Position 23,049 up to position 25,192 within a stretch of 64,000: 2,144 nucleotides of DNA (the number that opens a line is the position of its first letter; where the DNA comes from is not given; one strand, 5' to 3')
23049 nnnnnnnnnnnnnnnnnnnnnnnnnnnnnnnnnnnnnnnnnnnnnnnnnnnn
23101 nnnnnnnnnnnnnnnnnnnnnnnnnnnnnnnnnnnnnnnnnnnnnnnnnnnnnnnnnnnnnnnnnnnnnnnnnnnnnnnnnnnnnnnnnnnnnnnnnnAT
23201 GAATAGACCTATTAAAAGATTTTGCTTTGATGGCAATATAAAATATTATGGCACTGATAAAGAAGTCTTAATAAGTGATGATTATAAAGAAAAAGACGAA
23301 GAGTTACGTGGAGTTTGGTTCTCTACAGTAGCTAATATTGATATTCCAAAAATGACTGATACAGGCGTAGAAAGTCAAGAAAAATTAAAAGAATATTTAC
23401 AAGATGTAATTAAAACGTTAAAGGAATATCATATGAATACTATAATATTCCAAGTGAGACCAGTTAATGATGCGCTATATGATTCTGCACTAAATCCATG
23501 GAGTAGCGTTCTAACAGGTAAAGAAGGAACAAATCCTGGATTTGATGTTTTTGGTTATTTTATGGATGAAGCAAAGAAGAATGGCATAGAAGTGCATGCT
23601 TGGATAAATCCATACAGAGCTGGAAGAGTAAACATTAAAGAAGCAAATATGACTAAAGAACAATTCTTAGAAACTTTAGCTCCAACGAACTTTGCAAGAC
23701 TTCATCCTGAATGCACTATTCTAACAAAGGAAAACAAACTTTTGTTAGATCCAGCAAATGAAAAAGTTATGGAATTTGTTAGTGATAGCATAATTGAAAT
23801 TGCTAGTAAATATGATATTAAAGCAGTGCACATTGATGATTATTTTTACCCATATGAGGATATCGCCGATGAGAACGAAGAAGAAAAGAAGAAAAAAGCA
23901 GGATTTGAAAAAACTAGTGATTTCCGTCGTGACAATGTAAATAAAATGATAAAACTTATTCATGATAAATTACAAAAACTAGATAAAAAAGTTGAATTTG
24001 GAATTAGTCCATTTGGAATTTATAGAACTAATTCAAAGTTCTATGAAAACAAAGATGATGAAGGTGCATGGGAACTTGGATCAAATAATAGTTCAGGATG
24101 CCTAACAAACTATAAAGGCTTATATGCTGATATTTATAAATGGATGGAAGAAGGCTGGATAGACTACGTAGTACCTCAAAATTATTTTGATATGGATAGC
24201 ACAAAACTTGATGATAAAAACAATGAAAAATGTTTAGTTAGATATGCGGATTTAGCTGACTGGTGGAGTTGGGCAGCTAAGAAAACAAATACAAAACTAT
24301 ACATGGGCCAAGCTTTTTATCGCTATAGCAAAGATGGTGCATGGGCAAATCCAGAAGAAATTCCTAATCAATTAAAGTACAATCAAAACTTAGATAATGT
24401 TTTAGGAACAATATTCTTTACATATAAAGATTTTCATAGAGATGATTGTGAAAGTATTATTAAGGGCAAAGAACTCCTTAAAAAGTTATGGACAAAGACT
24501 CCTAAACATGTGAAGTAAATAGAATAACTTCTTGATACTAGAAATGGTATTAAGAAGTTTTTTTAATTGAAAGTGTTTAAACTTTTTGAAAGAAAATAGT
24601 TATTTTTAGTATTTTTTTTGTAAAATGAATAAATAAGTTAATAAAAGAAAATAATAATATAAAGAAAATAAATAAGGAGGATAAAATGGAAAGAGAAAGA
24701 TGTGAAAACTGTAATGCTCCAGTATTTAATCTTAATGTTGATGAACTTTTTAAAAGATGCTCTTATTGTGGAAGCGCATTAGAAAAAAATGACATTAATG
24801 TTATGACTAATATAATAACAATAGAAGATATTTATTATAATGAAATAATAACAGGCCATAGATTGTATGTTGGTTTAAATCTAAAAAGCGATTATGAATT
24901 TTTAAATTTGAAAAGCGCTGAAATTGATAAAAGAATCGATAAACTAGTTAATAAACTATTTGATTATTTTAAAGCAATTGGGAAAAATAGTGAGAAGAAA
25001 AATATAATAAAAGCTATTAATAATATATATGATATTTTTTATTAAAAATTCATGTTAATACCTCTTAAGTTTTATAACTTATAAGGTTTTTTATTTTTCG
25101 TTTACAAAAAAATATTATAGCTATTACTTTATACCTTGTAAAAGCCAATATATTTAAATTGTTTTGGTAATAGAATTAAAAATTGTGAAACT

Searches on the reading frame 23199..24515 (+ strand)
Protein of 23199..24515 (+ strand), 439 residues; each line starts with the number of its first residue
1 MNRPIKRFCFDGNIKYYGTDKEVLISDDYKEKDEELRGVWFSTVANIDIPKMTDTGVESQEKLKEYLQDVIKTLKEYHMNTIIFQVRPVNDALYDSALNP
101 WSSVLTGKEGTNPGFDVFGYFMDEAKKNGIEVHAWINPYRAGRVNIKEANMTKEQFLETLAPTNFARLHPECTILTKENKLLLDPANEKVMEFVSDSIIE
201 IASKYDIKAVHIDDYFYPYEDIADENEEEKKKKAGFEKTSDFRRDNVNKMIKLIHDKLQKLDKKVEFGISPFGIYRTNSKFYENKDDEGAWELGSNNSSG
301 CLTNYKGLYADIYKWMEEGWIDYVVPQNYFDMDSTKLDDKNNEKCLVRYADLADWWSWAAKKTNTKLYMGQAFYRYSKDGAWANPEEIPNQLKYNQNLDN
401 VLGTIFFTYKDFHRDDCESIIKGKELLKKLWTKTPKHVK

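Call 3: search_protein_families(library=pfam, proteins=[window:23199-24515:+], max_evalue=0.01)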
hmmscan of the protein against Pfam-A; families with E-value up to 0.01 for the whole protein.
window:23199-24515:+ (439 aa): 1 family
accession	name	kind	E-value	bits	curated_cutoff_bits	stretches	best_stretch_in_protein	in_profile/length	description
PF02638.21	GHL10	-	6.6e-56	190.1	27.9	1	35-376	1-299/311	Glycosyl hydrolase-like 10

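Call 4: search_protein_families(library=ncbifam, proteins=[window:23199-24515:+], max_evalue=0.01)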
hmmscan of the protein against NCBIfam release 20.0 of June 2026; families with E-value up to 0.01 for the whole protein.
window:23199-24515:+ (439 aa): 0 families

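Call 37: search_solved_structures(query=window:23199-24515:+, max_evalue=0.01, show_alignments=0)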
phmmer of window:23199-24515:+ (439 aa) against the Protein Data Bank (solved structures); distinct sequences matched with E-value up to 0.01: 1.
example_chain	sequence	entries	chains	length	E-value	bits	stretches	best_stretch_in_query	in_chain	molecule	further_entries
5oq2_A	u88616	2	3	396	5.4e-63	216.6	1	29-414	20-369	Cwp19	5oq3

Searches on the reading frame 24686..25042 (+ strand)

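Call 3: search_protein_families(library=pfam, proteins=[window:24686-25042:+], max_evalue=0.01)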
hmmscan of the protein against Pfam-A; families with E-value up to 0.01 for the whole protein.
window:24686-25042:+ (119 aa): 1 family
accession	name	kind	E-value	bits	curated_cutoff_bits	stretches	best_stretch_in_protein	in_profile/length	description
PF22709.1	Mu_Gam-Sipho_Gp157-TOTE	-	0.0071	16.7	27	0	77-101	15-39/63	Mu Gam/Sipho_Gp157-like domain of the TOTE conflict systems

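Call 87: search_protein_families(library=padloc, proteins=[window:24686-25042:+], max_evalue=0.001)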
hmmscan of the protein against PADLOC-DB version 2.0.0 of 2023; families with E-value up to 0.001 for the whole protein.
window:24686-25042:+ (119 aa): 0 families
